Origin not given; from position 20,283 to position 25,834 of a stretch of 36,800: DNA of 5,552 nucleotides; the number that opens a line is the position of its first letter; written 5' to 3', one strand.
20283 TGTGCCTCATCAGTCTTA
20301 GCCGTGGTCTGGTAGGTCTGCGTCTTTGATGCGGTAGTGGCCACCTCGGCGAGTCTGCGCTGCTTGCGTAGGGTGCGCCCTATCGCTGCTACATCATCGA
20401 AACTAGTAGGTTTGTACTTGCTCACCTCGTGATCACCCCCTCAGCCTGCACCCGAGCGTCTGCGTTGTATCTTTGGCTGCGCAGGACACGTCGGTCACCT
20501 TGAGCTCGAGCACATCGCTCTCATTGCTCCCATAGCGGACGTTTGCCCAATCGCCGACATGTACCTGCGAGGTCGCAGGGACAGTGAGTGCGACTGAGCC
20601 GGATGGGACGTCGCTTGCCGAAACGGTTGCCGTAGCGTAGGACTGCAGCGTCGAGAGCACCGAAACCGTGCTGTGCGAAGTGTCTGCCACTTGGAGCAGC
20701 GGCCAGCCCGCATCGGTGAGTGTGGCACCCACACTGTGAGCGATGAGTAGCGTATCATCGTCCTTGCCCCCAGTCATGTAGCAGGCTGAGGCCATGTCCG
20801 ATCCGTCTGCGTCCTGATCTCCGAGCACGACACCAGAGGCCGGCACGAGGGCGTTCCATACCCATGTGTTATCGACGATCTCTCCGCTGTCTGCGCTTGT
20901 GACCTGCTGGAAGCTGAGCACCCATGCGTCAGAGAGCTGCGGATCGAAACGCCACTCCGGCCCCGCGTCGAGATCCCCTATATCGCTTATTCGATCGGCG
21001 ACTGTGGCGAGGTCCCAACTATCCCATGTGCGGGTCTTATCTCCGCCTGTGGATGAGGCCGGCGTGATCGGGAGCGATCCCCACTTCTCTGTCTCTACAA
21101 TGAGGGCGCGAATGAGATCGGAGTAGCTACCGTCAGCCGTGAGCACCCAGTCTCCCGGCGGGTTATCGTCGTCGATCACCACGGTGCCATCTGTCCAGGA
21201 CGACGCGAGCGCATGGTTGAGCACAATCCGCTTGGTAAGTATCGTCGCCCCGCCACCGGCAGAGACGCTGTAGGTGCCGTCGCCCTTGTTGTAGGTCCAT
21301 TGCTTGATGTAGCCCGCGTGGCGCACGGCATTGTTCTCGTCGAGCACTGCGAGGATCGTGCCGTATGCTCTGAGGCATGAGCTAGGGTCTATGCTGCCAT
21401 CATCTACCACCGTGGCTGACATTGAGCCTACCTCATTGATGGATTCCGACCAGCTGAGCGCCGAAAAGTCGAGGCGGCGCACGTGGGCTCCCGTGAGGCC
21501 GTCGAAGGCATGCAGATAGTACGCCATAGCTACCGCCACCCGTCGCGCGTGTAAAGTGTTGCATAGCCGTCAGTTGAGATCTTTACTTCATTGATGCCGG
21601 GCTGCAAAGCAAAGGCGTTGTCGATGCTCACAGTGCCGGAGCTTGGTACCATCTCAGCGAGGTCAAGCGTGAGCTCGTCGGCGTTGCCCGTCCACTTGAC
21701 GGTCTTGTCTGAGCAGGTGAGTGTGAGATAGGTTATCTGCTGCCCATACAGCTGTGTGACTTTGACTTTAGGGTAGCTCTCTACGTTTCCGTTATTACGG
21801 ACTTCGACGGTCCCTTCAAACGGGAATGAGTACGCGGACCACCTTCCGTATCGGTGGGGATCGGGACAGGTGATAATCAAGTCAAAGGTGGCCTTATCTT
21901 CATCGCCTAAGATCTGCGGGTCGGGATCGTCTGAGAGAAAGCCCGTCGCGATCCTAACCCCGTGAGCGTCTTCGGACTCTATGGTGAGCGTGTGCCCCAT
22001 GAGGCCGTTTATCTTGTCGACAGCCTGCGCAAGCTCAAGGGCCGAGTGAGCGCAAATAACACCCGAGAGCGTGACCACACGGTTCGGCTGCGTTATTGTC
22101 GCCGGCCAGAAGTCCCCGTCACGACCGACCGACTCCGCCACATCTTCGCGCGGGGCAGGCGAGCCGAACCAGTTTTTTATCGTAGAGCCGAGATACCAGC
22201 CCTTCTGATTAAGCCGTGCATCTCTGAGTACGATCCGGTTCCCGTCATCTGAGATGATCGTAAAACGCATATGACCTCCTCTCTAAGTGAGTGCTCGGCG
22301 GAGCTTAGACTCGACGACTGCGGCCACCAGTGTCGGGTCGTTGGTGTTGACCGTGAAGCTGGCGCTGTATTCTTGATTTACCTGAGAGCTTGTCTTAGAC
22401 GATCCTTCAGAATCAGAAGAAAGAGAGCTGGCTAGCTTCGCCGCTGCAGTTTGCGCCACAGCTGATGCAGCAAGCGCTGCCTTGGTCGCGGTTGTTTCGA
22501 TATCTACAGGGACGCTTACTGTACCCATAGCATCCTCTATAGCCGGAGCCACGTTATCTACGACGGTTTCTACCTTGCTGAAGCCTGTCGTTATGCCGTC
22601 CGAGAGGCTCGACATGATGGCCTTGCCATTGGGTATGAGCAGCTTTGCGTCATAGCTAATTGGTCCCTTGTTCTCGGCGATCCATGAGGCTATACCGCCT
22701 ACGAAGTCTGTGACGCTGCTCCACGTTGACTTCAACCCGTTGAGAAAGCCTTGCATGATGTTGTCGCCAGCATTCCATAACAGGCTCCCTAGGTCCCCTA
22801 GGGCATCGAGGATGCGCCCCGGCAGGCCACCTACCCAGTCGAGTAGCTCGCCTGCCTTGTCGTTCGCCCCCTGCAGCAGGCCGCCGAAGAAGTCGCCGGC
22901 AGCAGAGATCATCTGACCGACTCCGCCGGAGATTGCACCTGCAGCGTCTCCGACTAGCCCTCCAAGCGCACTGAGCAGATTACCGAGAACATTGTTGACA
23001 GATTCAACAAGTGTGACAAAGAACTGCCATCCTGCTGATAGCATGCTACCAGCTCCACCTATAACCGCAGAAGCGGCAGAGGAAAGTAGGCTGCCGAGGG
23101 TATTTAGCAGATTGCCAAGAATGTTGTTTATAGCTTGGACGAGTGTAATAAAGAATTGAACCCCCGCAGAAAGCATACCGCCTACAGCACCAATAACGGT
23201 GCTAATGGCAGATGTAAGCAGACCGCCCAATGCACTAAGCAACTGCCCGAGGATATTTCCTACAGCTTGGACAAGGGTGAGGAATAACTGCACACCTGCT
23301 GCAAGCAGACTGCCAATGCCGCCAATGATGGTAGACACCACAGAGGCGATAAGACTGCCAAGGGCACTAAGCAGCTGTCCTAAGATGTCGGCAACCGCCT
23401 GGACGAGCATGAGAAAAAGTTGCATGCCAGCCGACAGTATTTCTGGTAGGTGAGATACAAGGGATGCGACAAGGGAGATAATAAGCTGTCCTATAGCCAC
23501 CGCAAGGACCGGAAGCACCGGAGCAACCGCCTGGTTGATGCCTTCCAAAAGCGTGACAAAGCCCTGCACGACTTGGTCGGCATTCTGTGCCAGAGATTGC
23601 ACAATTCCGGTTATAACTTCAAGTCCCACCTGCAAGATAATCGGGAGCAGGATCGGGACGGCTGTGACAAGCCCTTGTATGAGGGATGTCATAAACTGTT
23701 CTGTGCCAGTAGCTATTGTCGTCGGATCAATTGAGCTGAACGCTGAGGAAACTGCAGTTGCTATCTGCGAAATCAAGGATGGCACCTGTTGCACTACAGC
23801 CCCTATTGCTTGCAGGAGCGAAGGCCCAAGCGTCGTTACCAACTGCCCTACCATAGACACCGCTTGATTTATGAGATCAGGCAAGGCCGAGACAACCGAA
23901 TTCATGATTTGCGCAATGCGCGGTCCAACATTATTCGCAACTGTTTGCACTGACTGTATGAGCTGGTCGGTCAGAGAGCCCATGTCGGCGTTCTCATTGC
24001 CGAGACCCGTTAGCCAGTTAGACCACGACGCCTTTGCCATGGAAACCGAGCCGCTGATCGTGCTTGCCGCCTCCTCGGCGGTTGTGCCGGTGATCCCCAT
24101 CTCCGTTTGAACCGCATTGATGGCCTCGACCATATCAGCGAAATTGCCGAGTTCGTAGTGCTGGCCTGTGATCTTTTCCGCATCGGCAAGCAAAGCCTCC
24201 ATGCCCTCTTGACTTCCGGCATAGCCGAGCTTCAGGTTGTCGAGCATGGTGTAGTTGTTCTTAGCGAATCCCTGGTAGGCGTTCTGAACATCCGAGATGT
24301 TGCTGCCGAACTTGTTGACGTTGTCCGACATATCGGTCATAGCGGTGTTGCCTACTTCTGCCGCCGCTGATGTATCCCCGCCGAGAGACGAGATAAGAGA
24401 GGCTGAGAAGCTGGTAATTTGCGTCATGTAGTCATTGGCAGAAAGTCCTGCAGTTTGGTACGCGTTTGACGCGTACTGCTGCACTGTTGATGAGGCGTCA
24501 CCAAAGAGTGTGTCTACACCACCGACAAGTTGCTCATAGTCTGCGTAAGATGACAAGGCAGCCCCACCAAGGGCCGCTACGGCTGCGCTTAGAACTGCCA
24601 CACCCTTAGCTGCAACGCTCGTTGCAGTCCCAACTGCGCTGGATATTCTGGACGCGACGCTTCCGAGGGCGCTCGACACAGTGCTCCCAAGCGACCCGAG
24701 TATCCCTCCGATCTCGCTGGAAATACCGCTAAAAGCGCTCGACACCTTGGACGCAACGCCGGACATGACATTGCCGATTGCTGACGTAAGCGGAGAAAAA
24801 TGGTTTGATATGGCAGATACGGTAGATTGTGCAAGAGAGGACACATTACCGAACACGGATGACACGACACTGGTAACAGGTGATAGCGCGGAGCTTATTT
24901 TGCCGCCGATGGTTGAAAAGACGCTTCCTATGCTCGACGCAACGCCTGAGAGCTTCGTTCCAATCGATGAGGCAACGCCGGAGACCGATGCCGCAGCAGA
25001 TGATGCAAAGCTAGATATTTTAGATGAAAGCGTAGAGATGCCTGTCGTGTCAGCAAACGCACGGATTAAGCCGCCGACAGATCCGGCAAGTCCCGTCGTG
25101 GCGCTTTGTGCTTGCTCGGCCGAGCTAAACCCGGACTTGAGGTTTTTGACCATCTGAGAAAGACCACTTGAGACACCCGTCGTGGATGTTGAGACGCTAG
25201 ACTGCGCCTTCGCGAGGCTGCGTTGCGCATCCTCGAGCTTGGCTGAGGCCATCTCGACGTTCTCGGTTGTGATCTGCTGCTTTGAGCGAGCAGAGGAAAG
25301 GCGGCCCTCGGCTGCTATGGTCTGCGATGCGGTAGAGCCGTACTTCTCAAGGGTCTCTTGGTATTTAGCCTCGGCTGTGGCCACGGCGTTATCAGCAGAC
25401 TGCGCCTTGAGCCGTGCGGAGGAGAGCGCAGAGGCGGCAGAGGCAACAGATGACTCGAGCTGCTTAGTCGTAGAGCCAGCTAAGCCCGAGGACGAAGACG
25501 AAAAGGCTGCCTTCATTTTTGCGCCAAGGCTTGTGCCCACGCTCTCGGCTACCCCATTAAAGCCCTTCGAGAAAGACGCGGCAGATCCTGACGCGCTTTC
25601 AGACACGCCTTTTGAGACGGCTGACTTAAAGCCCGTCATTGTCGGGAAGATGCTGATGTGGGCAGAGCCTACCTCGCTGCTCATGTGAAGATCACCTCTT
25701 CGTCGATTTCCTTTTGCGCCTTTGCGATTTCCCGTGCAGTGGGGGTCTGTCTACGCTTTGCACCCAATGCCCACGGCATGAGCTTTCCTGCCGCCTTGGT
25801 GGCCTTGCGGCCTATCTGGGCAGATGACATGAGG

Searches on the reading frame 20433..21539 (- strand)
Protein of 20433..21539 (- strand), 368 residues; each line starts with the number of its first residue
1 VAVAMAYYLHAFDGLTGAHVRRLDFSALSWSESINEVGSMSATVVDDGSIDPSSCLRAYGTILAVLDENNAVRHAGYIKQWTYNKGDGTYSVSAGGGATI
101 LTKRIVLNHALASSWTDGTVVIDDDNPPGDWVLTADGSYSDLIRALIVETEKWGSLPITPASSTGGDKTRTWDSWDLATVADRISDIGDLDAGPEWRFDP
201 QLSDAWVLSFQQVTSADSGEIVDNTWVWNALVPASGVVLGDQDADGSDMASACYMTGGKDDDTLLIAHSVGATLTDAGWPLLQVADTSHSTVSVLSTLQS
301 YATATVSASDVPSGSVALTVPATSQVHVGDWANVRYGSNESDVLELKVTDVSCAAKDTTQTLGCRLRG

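Call 72: search_protein_families(library=phrogs, proteins=[window:20433-21539:-], max_evalue=0.00001)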
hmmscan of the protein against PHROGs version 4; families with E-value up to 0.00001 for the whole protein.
window:20433-21539:- (368 aa): 1 family
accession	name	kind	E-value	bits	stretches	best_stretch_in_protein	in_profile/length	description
phrog_1885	-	tail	1e-33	117.4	1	1-365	9-376/1033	minor tail protein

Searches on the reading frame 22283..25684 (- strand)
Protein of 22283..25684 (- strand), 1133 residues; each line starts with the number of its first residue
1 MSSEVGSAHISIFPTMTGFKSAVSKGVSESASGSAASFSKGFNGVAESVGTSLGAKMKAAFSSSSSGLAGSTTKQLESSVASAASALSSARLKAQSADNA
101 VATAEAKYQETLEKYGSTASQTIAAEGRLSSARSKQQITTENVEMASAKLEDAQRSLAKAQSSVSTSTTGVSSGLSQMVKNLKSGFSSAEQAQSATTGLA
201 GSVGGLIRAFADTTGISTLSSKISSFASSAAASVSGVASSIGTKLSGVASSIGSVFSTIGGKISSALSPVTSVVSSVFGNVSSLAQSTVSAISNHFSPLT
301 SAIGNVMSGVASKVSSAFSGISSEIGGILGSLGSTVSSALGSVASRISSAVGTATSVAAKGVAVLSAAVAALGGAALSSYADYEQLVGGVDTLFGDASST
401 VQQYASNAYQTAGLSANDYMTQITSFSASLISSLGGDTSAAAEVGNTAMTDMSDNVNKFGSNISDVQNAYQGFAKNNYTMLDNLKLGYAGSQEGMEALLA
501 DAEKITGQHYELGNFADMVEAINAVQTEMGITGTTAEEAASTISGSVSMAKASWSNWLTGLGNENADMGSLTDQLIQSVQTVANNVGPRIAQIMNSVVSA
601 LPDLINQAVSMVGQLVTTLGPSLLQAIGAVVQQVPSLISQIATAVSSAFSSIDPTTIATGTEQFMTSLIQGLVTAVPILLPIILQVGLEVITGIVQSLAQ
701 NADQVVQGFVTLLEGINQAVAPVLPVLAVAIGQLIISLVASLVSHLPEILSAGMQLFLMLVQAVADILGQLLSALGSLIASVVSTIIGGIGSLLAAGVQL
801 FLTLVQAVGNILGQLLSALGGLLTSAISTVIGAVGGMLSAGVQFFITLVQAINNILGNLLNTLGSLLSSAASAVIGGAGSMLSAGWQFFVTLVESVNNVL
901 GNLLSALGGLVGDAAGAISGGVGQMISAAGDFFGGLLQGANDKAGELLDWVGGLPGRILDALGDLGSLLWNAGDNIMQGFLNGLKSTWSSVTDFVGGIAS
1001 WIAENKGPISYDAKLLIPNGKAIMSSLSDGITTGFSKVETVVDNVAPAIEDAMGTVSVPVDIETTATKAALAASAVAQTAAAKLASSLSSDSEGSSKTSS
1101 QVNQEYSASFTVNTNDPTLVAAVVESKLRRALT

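Call 72: search_protein_families(library=phrogs, proteins=[window:22283-25684:-], max_evalue=0.00001)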
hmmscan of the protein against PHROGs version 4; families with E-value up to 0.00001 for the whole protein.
window:22283-25684:- (1133 aa): 23 families
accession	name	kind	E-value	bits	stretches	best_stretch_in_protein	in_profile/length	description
phrog_58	-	tail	1.4e-89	303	3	340-879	291-949/1544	tail length tape measure protein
phrog_5493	-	tail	5.6e-88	297.5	2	646-1089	629-1063/1102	tail length tape measure protein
phrog_6900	-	tail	2e-73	248.4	1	306-523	17-234/235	tail length tape measure protein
phrog_3981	-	tail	3.6e-58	199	1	363-676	41-331/584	tail length tape measure protein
phrog_991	-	tail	7.4e-57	193.9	2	322-735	226-736/1966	tail length tape measure protein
phrog_305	-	tail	1.7e-55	190.2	1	536-1062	310-767/1001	tail length tape measure protein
phrog_24198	-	unknown function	1.3e-32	114.6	2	793-1090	7-300/350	-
phrog_1204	-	tail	1.3e-28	100.5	3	541-785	711-983/1483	tail protein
phrog_1272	-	tail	9.4e-23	80.9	1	428-920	695-1095/1606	tail length tape measure protein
phrog_5448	-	tail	3.3e-20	71.7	1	439-1108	1389-2071/3103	tail length tape measure protein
phrog_4372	-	tail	4.6e-18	65.1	2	645-827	1105-1284/1681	tail length tape measure protein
phrog_4200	-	tail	7.1e-18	65.5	1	692-1106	281-638/732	tail length tape measure protein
phrog_4070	-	tail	4.1e-16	59.3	1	146-352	167-359/989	tail length tape measure protein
phrog_167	-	tail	3.9e-14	52.4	1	74-1090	28-823/1555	tail length tape measure protein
phrog_971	-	lysis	4.7e-14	53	0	330-936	97-774/1338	endolysin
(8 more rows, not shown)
